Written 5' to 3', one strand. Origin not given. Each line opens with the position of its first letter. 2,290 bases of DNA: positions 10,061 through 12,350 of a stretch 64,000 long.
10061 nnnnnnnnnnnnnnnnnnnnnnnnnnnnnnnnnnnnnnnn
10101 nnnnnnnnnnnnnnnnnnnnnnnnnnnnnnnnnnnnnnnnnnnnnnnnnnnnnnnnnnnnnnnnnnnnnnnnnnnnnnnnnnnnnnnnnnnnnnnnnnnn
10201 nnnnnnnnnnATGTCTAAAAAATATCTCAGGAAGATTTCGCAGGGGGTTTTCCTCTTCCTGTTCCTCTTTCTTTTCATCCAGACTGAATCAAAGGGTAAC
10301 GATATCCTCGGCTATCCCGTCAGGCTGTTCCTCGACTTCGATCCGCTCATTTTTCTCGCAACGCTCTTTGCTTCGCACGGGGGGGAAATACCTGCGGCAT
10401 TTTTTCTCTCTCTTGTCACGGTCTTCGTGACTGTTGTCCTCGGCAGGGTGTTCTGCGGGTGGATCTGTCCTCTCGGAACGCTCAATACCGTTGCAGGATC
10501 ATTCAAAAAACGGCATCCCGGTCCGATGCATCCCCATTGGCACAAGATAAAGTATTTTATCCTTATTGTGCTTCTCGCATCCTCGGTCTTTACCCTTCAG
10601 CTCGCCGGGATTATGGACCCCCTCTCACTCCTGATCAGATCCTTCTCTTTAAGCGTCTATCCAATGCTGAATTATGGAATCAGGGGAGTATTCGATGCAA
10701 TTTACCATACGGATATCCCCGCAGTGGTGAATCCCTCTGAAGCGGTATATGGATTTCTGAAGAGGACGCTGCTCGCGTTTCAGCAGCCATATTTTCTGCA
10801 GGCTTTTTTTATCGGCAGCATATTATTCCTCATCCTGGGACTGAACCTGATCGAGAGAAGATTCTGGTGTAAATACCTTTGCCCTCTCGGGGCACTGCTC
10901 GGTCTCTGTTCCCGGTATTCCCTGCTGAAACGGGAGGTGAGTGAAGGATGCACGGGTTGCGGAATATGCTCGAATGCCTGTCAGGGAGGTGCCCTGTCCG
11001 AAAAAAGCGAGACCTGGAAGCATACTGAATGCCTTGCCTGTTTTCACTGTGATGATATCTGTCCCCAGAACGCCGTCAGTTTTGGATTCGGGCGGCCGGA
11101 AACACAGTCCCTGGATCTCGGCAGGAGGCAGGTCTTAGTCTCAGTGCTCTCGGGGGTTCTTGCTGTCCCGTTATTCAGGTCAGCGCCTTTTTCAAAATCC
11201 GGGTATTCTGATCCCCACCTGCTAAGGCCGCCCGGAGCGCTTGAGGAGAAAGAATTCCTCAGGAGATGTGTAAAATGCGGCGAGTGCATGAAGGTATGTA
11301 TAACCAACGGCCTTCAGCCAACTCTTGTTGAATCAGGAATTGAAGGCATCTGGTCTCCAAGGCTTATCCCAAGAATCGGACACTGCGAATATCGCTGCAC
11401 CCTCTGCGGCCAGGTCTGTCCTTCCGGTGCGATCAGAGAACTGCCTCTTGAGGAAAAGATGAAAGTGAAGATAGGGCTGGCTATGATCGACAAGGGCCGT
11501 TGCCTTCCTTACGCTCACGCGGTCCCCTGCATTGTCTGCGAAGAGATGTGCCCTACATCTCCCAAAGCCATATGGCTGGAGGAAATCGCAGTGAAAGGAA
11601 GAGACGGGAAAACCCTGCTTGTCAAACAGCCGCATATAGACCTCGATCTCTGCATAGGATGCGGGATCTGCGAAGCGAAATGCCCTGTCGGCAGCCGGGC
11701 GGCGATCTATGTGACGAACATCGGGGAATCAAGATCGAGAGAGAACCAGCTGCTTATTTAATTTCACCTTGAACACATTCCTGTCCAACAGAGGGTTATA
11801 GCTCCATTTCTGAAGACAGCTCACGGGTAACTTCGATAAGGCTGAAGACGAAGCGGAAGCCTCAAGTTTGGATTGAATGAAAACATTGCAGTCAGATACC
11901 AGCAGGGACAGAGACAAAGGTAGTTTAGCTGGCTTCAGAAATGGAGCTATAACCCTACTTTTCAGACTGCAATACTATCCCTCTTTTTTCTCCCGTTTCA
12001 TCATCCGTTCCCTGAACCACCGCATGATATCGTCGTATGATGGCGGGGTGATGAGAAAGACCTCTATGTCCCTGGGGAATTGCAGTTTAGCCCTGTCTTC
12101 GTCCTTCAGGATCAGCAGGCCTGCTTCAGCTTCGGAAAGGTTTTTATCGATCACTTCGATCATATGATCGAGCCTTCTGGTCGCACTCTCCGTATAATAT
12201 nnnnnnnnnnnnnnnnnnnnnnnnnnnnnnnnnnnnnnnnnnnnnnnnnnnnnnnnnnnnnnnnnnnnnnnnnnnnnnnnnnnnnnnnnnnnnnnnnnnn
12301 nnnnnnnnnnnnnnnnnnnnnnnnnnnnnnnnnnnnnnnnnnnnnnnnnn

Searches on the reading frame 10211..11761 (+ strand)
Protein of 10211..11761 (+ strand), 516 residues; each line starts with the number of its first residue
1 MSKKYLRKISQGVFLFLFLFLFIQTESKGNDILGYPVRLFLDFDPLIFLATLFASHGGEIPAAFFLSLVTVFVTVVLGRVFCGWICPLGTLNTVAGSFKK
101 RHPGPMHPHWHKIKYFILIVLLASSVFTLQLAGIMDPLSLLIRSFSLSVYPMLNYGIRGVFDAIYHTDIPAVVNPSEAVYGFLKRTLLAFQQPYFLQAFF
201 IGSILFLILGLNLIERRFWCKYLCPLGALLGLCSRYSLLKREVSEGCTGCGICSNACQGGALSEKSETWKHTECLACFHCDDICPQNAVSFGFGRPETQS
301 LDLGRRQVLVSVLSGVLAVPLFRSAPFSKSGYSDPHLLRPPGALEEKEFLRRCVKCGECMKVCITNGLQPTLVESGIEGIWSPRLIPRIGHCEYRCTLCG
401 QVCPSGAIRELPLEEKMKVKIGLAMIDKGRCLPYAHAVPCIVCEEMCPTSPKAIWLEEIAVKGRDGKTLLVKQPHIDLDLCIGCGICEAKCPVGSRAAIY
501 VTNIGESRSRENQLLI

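Call 16: search_protein_families(library=pfam, proteins=[window:10211-11761:+])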
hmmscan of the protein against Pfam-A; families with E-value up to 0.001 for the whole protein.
window:10211-11761:+ (516 aa): 11 families
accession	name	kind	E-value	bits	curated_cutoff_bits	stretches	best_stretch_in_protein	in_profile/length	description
PF12801.12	Fer4_5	-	8.9e-15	54.8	22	2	61-100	3-43/48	4Fe-4S binding domain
PF00037.32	Fer4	-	1.6e-13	50.3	21.1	1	475-494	2-21/24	4Fe-4S binding domain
PF12838.12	Fer4_7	-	4.2e-13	50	27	2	440-494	5-51/52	4Fe-4S dicluster domain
PF13187.11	Fer4_9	-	2.2e-12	47.3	27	1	352-408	1-52/52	4Fe-4S dicluster domain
PF13237.11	Fer4_10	-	2.8e-11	43.6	25.5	2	243-285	5-53/53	4Fe-4S dicluster domain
PF13484.11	Fer4_16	-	1.2e-08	36.1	30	0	395-449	4-65/66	4Fe-4S double cluster binding domain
PF13183.11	Fer4_8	-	6.8e-08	33.4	27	1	440-494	8-67/68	4Fe-4S dicluster domain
PF12837.12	Fer4_6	-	4.3e-06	26.9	25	1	474-494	2-22/24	4Fe-4S binding domain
PF25160.1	LdpA_Fe-S-bd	-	3.4e-05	24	27.6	0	443-495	9-42/49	LdpA Fe-S cluster-binding domain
PF14697.11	Fer4_21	-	4e-05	24.1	35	0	475-501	2-28/59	4Fe-4S dicluster domain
PF12797.12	Fer4_2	-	7.7e-05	22.9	24.5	1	474-493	3-22/22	4Fe-4S binding domain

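Call 41: find_homologous_proteins(query=window:10211-11761:+, max_evalue=1e-60)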
Query window:10211-11761:+ (516 aa): 7840 proteins with E <= 1e-60 among 8000 candidates; the best 120 are listed.
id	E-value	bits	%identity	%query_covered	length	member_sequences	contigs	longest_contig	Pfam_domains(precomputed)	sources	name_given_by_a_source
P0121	0.0e+0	1126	92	100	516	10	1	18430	PF14697.12,PF12801.13,PF12837.13,PF00037.33,PF13484.12,PF12838.13,PF25160.2,PF13237.12,PF13183.12,PF13187.12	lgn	-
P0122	0.0e+0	1030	85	100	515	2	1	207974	PF14697.12,PF12801.13,PF12797.13,PF12837.13,PF00037.33,PF13484.12,PF12838.13,PF25160.2,PF13237.12,PF13183.12,PF13187.12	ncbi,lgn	ncbi:MAG: 4Fe-4S binding protein [Nitrospirota bacterium]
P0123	0.0e+0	1023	83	100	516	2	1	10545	PF14697.12,PF12801.13,PF12837.13,PF00037.33,PF13484.12,PF12838.13,PF25160.2,PF13237.12,PF13183.12,PF13187.12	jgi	jgi:polyferredoxin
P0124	2.3e-287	972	78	100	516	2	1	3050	PF14697.12,PF12801.13,PF00037.33,PF13484.12,PF12838.13,PF13534.12,PF25160.2,PF13237.12,PF13183.12,PF13187.12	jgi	jgi:ferredoxin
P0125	3.7e-285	965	77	100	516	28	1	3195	PF14697.12,PF12801.13,PF12837.13,PF00037.33,PF13484.12,PF12838.13,PF13534.12,PF25160.2,PF13237.12,PF13183.12,PF13187.12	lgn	-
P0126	2.6e-283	959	77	100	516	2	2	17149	PF14697.12,PF12801.13,PF12837.13,PF00037.33,PF13484.12,PF12838.13,PF13534.12,PF25160.2,PF13237.12,PF13183.12,PF13187.12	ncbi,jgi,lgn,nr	ncbi:MAG: 4Fe-4S binding protein [Nitrospira sp.]|nr:4Fe-4S binding protein [Nitrospira sp.]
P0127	5.0e-281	951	76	100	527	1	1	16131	PF12801.13,PF12837.13,PF00037.33,PF13484.12,PF12838.13,PF13237.12,PF13183.12,PF13187.12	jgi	jgi:polyferredoxin/Pyruvate/2-oxoacid:ferredoxin oxidoreductase delta subunit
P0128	1.3e-276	937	74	100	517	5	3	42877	PF14697.12,PF12801.13,PF12837.13,PF00037.33,PF13484.12,PF12838.13,PF13534.12,PF25160.2,PF13237.12,PF13183.12,PF13187.12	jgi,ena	-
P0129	5.8e-276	935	75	100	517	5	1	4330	PF12801.13,PF12797.13,PF12837.13,PF00037.33,PF13484.12,PF12838.13,PF25160.2,PF13237.12,PF13183.12,PF13187.12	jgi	jgi:polyferredoxin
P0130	1.7e-275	933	75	100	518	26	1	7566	PF14697.12,PF12801.13,PF12837.13,PF00037.33,PF13484.12,PF12838.13,PF13534.12,PF13237.12,PF13183.12,PF13187.12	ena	-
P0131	7.9e-273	924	74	100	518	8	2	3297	PF14697.12,PF12801.13,PF12837.13,PF00037.33,PF13484.12,PF12838.13,PF13534.12,PF25160.2,PF13237.12,PF13183.12,PF13187.12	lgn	-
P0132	5.6e-272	922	73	100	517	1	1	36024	PF14697.12,PF12801.13,PF12837.13,PF00037.33,PF13484.12,PF12838.13,PF13534.12,PF25160.2,PF13237.12,PF13183.12,PF13187.12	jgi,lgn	jgi:polyferredoxin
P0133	1.3e-271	920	74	100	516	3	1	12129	PF14697.12,PF12801.13,PF12837.13,PF00037.33,PF13484.12,PF12838.13,PF13534.12,PF25160.2,PF13237.12,PF13183.12,PF13187.12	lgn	-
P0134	8.6e-271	918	73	100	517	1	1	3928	PF14697.12,PF12801.13,PF12837.13,PF00037.33,PF13484.12,PF12838.13,PF25160.2,PF13237.12,PF13183.12,PF13187.12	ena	-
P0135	1.4e-270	917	73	100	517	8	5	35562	PF14697.12,PF12801.13,PF12837.13,PF00037.33,PF13484.12,PF12838.13,PF13534.12,PF25160.2,PF13237.12,PF13183.12,PF13187.12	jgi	jgi:polyferredoxin/ferredoxin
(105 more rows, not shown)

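Call 42: find_encoding_contigs(protein=P0121, flank=10000, max_places=2)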
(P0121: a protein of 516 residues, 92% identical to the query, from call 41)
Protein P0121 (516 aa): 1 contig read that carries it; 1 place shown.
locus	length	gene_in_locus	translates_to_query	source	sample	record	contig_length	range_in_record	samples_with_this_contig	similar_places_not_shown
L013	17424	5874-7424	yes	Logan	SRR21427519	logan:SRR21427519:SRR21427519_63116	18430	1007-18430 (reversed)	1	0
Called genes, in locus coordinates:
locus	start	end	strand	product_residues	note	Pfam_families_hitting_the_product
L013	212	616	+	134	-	PF00072:Response_reg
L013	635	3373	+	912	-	PF08448:PAS_4 (weak), PF13426:PAS_9, PF01590:GAF, PF13185:GAF_2, PF00512:HisKA, PF02518:HATPase_c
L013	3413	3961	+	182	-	PF00072:Response_reg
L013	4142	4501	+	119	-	-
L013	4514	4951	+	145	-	PF09917:DUF2147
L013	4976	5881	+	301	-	PF04015:DUF362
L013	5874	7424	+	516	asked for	PF12801:Fer4_5, PF25160:LdpA_Fe-S-bd (faint), PF13484:Fer4_16 (faint), PF12801:Fer4_5 (weak), PF13187:Fer4_9 (faint), PF12838:Fer4_7 (weak), PF00037:Fer4 (weak), PF12837:Fer4_6 (weak), +3 more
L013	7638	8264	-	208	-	-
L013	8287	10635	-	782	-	PF04932:Wzy_C, PF13429:TPR_15 (faint), PF00515:TPR_1 (faint), PF07719:TPR_2 (faint), PF13181:TPR_8 (faint), PF13414:TPR_11 (faint), PF13428:TPR_14 (faint), PF13431:TPR_17 (faint), +4 more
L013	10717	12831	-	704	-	PF13807:GNVR, PF10609:ParA (faint), PF01656:CbiA, PF13614:AAA_31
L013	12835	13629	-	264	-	PF02563:Poly_export, PF10531:SLBB, PF22461:SLBB_2, PF10531:SLBB, PF22461:SLBB_2 (weak)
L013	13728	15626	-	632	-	PF10082:BBP2_2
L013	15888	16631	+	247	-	PF13623:SurA_N_2 (faint), PF13145:Rotamase_2 (weak)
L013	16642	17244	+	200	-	-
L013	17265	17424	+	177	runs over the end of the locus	-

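Call 43: find_encoding_contigs(protein=P0122, flank=10000, max_places=1)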
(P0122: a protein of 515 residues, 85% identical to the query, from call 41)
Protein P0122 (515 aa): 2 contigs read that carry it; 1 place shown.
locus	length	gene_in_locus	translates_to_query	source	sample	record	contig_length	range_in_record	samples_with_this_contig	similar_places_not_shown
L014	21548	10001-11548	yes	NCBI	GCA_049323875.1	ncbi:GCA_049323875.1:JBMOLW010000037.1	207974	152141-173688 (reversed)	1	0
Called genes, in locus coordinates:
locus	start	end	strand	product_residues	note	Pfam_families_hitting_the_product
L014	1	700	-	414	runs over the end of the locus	PF00109:ketoacyl-synt, PF02801:Ketoacyl-synt_C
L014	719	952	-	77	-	PF00550:PP-binding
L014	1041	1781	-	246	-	PF00106:adh_short, PF08659:KR, PF23441:SDR (weak), PF13561:adh_short_C2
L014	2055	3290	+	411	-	PF00682:HMGL-like, PF15588:Imm10 (faint), PF22617:HCS_D2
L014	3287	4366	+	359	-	PF00180:Iso_dh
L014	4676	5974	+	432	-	PF01595:CNNM, PF00571:CBS, PF03471:CorC_HlyC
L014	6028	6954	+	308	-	PF00056:Ldh_1_N, PF02866:Ldh_1_C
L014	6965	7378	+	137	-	PF00334:NDK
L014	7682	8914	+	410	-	-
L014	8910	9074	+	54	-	PF09917:DUF2147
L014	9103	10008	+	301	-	PF04015:DUF362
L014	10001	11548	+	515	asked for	PF12801:Fer4_5, PF25160:LdpA_Fe-S-bd (faint), PF12801:Fer4_5 (weak), PF13187:Fer4_9 (faint), PF13484:Fer4_16 (faint), PF12838:Fer4_7 (weak), PF00037:Fer4 (weak), PF12837:Fer4_6 (weak), +4 more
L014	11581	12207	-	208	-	-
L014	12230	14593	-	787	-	PF04932:Wzy_C, PF13429:TPR_15 (faint), PF00515:TPR_1 (faint), PF07719:TPR_2 (faint), PF13181:TPR_8 (faint), PF13414:TPR_11 (faint), PF13428:TPR_14 (faint), PF13431:TPR_17 (faint), +4 more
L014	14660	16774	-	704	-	PF13807:GNVR, PF10609:ParA (faint), PF01656:CbiA, PF13614:AAA_31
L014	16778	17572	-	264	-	PF02563:Poly_export, PF10531:SLBB, PF22461:SLBB_2, PF10531:SLBB, PF22461:SLBB_2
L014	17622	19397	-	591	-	PF10082:BBP2_2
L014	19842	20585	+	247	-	PF13145:Rotamase_2 (weak)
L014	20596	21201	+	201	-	-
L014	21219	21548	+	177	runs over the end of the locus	-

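Call 44: find_encoding_contigs(protein=P0123, flank=10000, max_places=1)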
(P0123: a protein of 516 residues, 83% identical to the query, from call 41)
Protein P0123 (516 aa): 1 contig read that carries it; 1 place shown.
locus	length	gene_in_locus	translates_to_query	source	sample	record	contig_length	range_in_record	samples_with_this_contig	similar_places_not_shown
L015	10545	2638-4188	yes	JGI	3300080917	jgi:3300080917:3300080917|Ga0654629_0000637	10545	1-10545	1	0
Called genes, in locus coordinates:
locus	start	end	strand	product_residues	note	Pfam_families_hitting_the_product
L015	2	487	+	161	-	?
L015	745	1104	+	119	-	-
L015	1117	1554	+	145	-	PF09917:DUF2147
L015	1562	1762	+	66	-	-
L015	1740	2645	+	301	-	PF04015:DUF362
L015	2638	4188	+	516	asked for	PF12801:Fer4_5, PF25160:LdpA_Fe-S-bd (faint), PF13484:Fer4_16 (faint), PF12801:Fer4_5 (weak), PF13183:Fer4_8 (faint), PF12838:Fer4_7 (weak), PF00037:Fer4 (weak), PF12837:Fer4_6 (weak), +3 more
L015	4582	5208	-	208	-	-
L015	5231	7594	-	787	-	PF04932:Wzy_C, PF07719:TPR_2 (faint), PF13414:TPR_11 (faint), PF13424:TPR_12 (faint), PF13428:TPR_14 (faint), PF13432:TPR_16 (faint), PF14559:TPR_19 (faint)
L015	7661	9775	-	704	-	PF02706:Wzz (weak), PF13807:GNVR, PF13500:AAA_26 (faint), PF10609:ParA (faint), PF01656:CbiA, PF13614:AAA_31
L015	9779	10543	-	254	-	?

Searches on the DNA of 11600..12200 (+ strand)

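Call 15: search_rna_families(source=window, start=11600, end=12200, threshold=evalue, max_evalue=10)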
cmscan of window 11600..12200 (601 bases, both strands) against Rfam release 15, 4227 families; matches with E-value up to 10: 2.
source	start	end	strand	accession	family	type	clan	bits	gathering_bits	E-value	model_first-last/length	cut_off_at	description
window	11988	12008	-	RF01126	sR41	Gene; snRNA; snoRNA; CD-box;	-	10.2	54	9.2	1-53/53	no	Small nucleolar RNA sR41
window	11989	12006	-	RF01138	sR23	Gene; snRNA; snoRNA; CD-box;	-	9.8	45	9.1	1-54/54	no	Small nucleolar RNA sR23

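Call 30: build_rna_model(alignment_id=A3)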
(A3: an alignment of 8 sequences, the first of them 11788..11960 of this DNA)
Model R1 built from alignment A3 (8 sequences, 175 columns); structure: RNAalifold consensus.
model positions 172; base pairs 43; branch points 2; effective number of sequences 1.22; information 0.59 bits per position. Calibrated on 0.2 Mb of random sequence (short: E-values are rough).
structure used (alignment columns):
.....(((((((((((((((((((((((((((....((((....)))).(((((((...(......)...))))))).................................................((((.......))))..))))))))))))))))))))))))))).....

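Call 31: search_with_rna_model(model_id=R1, sources=[window, L001, L002, L003, L004, L005, L006, L007], max_evalue=10)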
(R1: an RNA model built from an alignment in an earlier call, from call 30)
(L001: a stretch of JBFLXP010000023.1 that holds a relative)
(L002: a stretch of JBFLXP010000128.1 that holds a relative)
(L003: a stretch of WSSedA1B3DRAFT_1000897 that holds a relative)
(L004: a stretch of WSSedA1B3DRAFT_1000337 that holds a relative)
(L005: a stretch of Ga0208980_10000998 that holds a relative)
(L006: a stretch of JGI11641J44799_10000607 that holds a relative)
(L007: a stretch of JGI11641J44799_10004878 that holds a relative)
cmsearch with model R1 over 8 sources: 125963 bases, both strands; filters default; matches with E-value up to 10: 19.
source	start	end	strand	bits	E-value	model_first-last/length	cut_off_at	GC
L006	5500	5671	+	204.8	3e-45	1-172/172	no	0.42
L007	1772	1943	-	199.6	4.7e-44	1-172/172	no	0.42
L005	4159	4330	+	194.7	6.5e-43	1-172/172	no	0.44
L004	13174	13346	-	192.3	2.3e-42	1-172/172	no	0.44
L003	2381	2552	-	189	1.3e-41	1-172/172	no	0.44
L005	5611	5782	-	187.4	3e-41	1-172/172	no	0.38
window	11788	11959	+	186.6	4.8e-41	1-172/172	no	0.45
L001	3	174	+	184.5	1.4e-40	1-172/172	no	0.4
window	35916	36088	+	175.2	1.9e-38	1-172/172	no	0.41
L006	5501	5672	-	65.8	3.3e-13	1-172/172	no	0.42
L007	1771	1942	+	58.4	1.7e-11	1-172/172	no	0.43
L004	13173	13345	+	56.7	4.1e-11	1-172/172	no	0.43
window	35917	36089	-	56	6.1e-11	1-172/172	no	0.41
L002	4640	4754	+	55.9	6.4e-11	1-172/172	no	0.43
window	11789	11960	-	54.5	1.3e-10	1-172/172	no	0.45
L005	5610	5781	+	54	1.7e-10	1-172/172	no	0.39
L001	4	175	-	48.4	3.5e-09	1-172/172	no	0.4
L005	4160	4331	-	47.9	4.5e-09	1-172/172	no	0.44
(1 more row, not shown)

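Call 37: search_with_rna_model(model_id=R1, sources=[L008, L009, L010, L011, L012], max_evalue=1)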
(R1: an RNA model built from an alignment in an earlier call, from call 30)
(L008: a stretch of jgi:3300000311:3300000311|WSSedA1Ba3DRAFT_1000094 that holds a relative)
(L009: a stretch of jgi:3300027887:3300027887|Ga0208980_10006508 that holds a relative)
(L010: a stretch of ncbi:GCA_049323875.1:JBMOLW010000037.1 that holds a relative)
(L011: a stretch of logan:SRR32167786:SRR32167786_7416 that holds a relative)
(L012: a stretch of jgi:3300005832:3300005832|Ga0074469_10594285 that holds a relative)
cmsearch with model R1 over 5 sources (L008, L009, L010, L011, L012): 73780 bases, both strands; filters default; matches with E-value up to 1: 0.
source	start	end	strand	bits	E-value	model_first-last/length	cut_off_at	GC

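Call 45: search_with_rna_model(model_id=R1, sources=[L013, L014, L015], max_evalue=1)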
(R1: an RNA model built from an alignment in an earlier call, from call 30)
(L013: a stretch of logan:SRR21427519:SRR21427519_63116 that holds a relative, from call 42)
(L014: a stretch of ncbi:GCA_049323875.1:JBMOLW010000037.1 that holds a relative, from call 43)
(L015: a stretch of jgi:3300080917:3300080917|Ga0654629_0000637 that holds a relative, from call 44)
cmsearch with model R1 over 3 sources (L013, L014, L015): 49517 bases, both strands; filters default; matches with E-value up to 1: 3.
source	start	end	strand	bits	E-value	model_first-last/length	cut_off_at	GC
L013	7451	7622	+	177.6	2.2e-39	1-172/172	no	0.47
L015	4385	4555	+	151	3e-33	1-172/172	no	0.42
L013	7452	7623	-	46.8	3.2e-09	1-172/172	no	0.48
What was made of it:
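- Copy number per genome is unknown: two in 64 kb here, and none in about 41 kb sampled from a MAG whose neighbouring proteins are 84-85% identical (calls 37, 45).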

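Call 51: search_with_rna_model(model_id=R1, sources=[window, L001, L003, L004, L005, L006, L007, L013, L015], max_evalue=1e-20, make_alignment=true)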
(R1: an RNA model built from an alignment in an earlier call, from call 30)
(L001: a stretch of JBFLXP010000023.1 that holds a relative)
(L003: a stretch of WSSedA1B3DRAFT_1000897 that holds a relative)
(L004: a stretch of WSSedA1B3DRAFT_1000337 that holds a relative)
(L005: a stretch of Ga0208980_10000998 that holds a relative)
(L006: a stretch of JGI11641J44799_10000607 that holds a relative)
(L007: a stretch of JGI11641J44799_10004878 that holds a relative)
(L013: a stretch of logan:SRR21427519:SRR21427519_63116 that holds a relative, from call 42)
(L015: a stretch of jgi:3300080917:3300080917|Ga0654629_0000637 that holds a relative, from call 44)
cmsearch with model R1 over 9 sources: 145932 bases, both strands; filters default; matches with E-value up to 1e-20: 11.
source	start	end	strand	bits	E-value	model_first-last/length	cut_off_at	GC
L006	5500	5671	+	204.8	3.5e-45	1-172/172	no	0.42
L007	1772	1943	-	199.6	5.4e-44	1-172/172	no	0.42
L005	4159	4330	+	194.7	7.5e-43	1-172/172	no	0.44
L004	13174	13346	-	192.3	2.7e-42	1-172/172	no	0.44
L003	2381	2552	-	189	1.5e-41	1-172/172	no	0.44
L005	5611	5782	-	187.4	3.5e-41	1-172/172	no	0.38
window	11788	11959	+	186.6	5.6e-41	1-172/172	no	0.45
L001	3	174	+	184.5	1.6e-40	1-172/172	no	0.4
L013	7451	7622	+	177.6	6.5e-39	1-172/172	no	0.47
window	35916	36088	+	175.2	2.2e-38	1-172/172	no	0.41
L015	4385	4555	+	151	8.8e-33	1-172/172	no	0.42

Alignment A6: 11 matches aligned to the model, 174 columns, each read 5' to 3' on its own strand. Consensus structure (alignment columns), stored with it:
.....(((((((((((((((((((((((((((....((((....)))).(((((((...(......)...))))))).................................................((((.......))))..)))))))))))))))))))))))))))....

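Call 67: search_with_rna_model(model_id=R1, sources=[L016, L017, L018, L012, L002], max_evalue=10, filters=off)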
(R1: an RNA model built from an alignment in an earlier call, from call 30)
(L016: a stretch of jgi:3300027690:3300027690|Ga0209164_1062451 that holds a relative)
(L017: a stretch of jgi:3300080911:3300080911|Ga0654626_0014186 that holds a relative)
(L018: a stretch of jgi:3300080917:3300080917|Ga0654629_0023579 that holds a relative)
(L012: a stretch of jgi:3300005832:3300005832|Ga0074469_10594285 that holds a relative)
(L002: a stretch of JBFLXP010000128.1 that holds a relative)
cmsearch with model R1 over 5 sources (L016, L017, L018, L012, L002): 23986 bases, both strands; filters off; matches with E-value up to 10: 31.
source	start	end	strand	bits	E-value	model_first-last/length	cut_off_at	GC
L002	4640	4754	+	56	1.2e-11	1-172/172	no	0.43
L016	1367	1436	-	19.7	0.0026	1-172/172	no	0.44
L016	1366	1435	+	17.4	0.0091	1-172/172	no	0.44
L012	4543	4612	-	15.7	0.022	1-172/172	no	0.43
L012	4542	4611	+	15.3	0.027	1-172/172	no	0.43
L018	1151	1293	-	13.8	0.061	1-172/172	no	0.46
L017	1785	1927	-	13.8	0.061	1-172/172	no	0.45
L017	1790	1921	+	12.8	0.1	1-172/172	no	0.46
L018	1156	1287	+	12.8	0.11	1-172/172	no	0.48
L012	5868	5899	+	9.6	0.58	108-139/172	no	0.28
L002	6236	6273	+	9.3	0.68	1-172/172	no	0.58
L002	6237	6274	-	8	1.3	1-172/172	no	0.58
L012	6523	6673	-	7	2.3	1-172/172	no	0.49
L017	2823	2863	-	6.8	2.5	99-139/172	no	0.24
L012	2082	2111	+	6.5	2.9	1-172/172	no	0.63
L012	8078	8108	+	6.2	3.4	1-172/172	no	0.42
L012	2205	2361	-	6.2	3.4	1-172/172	no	0.47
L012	2083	2112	-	6.2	3.5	1-172/172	no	0.63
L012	7860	7926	-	5.8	4.3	1-172/172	no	0.55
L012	7353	7379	+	5.8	4.4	1-172/172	no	0.74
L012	3698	3715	+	5.7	4.5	122-139/172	no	0.39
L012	8080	8108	-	5.6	4.8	1-172/172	no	0.41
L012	2821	2847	-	5.4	5.3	113-139/172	no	0.41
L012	6351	6385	-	5.3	5.7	105-139/172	no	0.49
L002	6118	6149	+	5.2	5.8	1-172/172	no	0.5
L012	6092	6209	-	5.1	6.1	1-172/172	no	0.38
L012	3972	4021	+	5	6.7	1-172/172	no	0.48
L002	4736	4795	-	4.8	7.1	1-172/172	no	0.58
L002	5674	5760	+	4.7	7.7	1-172/172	no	0.48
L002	486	526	+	4.6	8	1-172/172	no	0.34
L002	6119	6150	-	4.4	8.9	1-172/172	no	0.47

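Call 88: search_with_rna_model(model_id=R1, source=window, filters=off, max_evalue=1)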
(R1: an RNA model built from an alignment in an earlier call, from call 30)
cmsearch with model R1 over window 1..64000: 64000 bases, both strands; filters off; matches with E-value up to 1: 7.
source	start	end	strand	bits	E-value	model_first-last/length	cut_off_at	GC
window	11788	11959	+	186.5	2.4e-41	1-172/172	no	0.45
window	35916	36088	+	175.2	9.9e-39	1-172/172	no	0.41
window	35917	36089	-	56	3e-11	1-172/172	no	0.41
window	11789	11960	-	54.6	6.6e-11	1-172/172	no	0.45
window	9036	9085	+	11.2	0.66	1-172/172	no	0.48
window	34981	35123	-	10.8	0.81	1-172/172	no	0.43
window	41275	41401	+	10.5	0.93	1-172/172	no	0.46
